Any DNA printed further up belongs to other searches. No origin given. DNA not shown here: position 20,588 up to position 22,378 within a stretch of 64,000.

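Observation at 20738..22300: rSAM paralog 1 lacks a canonical start aligned to paralog 2's N-terminus; two maturases in tandem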

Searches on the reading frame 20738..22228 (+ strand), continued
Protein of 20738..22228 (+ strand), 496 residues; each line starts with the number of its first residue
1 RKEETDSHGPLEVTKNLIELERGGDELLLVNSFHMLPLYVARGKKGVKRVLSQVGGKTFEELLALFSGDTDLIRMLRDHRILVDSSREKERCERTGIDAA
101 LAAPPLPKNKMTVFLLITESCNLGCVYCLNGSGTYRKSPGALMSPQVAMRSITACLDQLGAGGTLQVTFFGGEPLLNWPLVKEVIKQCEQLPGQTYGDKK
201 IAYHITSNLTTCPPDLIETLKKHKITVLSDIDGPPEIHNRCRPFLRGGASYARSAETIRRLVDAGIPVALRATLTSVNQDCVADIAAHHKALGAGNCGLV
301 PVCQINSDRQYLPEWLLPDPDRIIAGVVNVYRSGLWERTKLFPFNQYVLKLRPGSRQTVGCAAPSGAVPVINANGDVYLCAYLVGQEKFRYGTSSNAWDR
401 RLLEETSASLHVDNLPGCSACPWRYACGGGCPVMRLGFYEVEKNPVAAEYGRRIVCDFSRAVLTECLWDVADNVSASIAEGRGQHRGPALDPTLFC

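Call 36: predict_structure(alignment_id=A1)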
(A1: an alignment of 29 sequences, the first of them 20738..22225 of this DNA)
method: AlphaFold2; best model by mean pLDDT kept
length: 496 residues; sequences in the alignment: 29
mean_pLDDT: 74.5   pTM: 0.79
mean pLDDT of the five models: 74.5, 74.1, 72.7, 65.2, 60.1
residues with pLDDT >= 90: 126; 70-90: 210; 50-70: 80; < 50: 80
segments of 3 or more residues with pLDDT < 50: 1-6, 121-140, 354-368, 379-398, 436-440, 483-496
pLDDT, mean of each block of 10 residues (from residue 1): 53 93 89 85 90 91 91 91 88 75 67 68 44 40 76 80 83 69 90 76 80 86 89 87 63 88 91 89 97 92 70 85 96 91 73 45 39 54 37 44 65 77 77 52 77 86 89 77 44 31
secondary structure, 60 per line:
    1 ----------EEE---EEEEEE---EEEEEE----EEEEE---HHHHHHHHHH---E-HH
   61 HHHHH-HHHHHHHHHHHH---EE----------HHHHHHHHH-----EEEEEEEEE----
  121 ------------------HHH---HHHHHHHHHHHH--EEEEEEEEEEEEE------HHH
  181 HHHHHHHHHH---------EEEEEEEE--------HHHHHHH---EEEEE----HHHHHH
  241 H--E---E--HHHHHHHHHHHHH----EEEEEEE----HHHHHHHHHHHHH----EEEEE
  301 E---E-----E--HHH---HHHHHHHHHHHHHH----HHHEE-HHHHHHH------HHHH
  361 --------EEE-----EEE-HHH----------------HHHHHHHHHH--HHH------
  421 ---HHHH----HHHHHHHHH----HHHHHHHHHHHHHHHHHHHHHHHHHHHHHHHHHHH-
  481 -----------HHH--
elements in order: E11-13 E17-22 E26-31 E36-40 H44-53 H59-65 H67-78 H94-102 E108-116 H145-156 E159-171 H178-190 E200-207 H216-222 E226-230 H235-241 H251-263 E268-274 H279-291 E296-301 H320-333 H344-350 H357-360 E369-371 E377-379 H400-409 H424-427 H432-440 H445-479

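Call 41: fold_search(model_id=the predicted structure, library=pdb)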
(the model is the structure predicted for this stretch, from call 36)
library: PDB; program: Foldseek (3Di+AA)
matches with E <= 10: 1441; with E <= 0.001: 73
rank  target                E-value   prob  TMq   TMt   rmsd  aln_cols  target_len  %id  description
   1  5why_B                2.9e-16  1.00  0.60  0.70   7.5       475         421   18  Structural Insights into Thioether Bond Formation in the Biosynthesis of Sactipeptides (released 2017-07-26)
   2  8vpo                  3.6e-16  1.00  0.62  0.67   6.3       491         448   15  X-Ray Crystal Structure of TigE from Paramaledivibacter caminithermalis (released 2024-02-07)
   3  5wgg_A                7.8e-16  1.00  0.67  0.74   5.1       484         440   19  Structural Insights into Thioether Bond Formation in the Biosynthesis of Sactipeptides (released 2017-07-26)
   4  5why_A                1.8e-15  1.00  0.61  0.71   7.6       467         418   18  Structural Insights into Thioether Bond Formation in the Biosynthesis of Sactipeptides (released 2017-07-26)
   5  4k37_B                3.4e-12  1.00  0.59  0.77   4.6       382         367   19  Native anSMEcpe with bound AdoMet (released 2013-05-08)
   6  4k39_A                1.3e-11  1.00  0.59  0.78   4.5       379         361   18  Native anSMEcpe with bound AdoMet and Cp18Cys peptide (released 2013-05-08)
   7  4k38_A                1.5e-11  1.00  0.59  0.76   4.7       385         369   17  Native anSMEcpe with bound AdoMet and Kp18Cys peptide (released 2013-05-08)
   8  4k38_B                1.7e-11  1.00  0.58  0.77   4.6       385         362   17  Native anSMEcpe with bound AdoMet and Kp18Cys peptide (released 2013-05-08)
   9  4k37_A                2.2e-11  1.00  0.58  0.77   4.7       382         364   17  Native anSMEcpe with bound AdoMet (released 2013-05-08)
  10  4k36_A                3.1e-11  1.00  0.53  0.67   7.7       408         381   17  His6 tagged anSMEcpe with bound AdoMet (released 2013-05-08)
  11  4k39_B                4.5e-11  1.00  0.56  0.75   5.2       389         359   17  Native anSMEcpe with bound AdoMet and Cp18Cys peptide (released 2013-05-08)
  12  4k36_B                8.2e-11  1.00  0.57  0.76   4.7       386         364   17  His6 tagged anSMEcpe with bound AdoMet (released 2013-05-08)
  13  5v1s_B                5.6e-10  1.00  0.46  0.52  14.0       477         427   14  Crystal structure of Streptococcus suis SuiB bound to S-adenosylmethionine (released 2017-08-30)
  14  5v1q_B                6.6e-10  1.00  0.48  0.53  13.7       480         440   15  Crystal structure of Streptococcus suis SuiB (released 2017-08-30)
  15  5v1t_A                8.7e-10  1.00  0.46  0.51  14.6       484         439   14  Crystal structure of Streptococcus suis SuiB bound to precursor peptide SuiA (released 2017-08-30)
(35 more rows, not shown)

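Call 55: find_encoding_contigs(protein=P0054, flank=4000, max_places=3)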
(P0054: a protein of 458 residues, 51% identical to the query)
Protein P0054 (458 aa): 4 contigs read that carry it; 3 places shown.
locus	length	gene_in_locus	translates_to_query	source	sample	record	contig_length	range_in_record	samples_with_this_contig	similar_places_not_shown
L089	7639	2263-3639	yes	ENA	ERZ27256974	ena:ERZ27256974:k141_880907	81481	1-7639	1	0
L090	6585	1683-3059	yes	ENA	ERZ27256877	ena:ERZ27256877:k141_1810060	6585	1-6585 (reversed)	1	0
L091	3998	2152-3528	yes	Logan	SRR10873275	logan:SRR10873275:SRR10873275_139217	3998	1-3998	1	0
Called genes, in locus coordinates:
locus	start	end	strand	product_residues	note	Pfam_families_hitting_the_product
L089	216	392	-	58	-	-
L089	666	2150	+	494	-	PF13353:Fer4_12 (weak), PF04055:Radical_SAM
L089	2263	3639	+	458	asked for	PF13353:Fer4_12 (weak), PF04055:Radical_SAM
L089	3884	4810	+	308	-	-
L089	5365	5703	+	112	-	PF00072:Response_reg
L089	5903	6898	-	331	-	PF00248:Aldo_ket_red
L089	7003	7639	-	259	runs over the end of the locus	PF01261:AP_endonuc_2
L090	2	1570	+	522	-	?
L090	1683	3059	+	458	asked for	PF13353:Fer4_12 (weak), PF04055:Radical_SAM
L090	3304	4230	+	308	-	-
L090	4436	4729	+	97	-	-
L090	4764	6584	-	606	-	?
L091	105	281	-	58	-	-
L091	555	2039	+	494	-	PF13353:Fer4_12 (weak), PF04055:Radical_SAM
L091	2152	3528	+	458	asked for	PF13353:Fer4_12 (weak), PF04055:Radical_SAM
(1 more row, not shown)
